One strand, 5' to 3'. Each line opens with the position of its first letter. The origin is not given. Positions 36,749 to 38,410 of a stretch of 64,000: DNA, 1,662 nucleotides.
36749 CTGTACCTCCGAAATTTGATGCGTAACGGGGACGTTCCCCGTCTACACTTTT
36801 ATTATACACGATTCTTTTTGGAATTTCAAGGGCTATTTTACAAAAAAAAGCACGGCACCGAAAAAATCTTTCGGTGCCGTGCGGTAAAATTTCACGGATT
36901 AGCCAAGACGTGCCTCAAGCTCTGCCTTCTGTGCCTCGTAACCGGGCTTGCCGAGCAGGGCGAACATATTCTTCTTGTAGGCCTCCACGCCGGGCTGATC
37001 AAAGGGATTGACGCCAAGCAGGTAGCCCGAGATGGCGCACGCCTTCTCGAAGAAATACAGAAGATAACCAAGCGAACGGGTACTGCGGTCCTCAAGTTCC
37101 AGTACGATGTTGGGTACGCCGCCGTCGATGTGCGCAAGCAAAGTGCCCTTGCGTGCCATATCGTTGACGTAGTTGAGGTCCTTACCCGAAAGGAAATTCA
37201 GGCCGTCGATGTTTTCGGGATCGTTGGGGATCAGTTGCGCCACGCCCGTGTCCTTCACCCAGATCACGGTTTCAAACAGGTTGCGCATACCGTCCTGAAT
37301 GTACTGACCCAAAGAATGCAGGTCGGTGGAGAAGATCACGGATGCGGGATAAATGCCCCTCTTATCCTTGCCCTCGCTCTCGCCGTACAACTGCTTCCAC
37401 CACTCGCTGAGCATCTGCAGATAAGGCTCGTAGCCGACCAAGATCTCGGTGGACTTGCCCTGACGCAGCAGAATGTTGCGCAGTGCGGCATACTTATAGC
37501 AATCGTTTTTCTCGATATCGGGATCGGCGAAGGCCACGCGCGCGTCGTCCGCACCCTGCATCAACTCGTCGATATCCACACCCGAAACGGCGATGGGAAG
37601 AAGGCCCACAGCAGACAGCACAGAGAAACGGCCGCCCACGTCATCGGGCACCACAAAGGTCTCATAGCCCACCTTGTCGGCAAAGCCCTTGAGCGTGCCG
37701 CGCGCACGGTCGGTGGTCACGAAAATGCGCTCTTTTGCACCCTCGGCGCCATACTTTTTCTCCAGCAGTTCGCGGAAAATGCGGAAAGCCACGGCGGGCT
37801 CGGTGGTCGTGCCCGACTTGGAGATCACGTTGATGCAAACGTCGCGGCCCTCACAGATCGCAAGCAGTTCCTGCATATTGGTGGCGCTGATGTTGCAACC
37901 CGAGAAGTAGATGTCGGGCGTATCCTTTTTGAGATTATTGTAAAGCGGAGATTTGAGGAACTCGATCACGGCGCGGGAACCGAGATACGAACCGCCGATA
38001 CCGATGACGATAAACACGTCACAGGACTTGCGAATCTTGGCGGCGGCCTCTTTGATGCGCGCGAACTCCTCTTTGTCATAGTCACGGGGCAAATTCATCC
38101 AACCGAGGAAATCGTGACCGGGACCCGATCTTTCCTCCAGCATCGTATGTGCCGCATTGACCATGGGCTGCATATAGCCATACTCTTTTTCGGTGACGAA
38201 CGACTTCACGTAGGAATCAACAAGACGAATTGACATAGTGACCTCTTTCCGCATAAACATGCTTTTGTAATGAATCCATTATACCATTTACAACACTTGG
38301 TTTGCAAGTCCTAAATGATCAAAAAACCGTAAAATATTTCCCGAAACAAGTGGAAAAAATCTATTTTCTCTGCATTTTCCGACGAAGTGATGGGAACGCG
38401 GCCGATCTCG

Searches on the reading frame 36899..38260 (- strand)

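Call 24: search_protein_families(library=pfam, proteins=[window:36899-38260:-], max_evalue=0.001)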
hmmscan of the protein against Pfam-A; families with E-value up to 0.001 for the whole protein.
window:36899-38260:- (453 aa): 1 family
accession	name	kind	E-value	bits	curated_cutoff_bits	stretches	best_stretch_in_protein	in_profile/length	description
PF00342.24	PGI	-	7.4e-26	91.2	22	2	78-299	94-309/486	Phosphoglucose isomerase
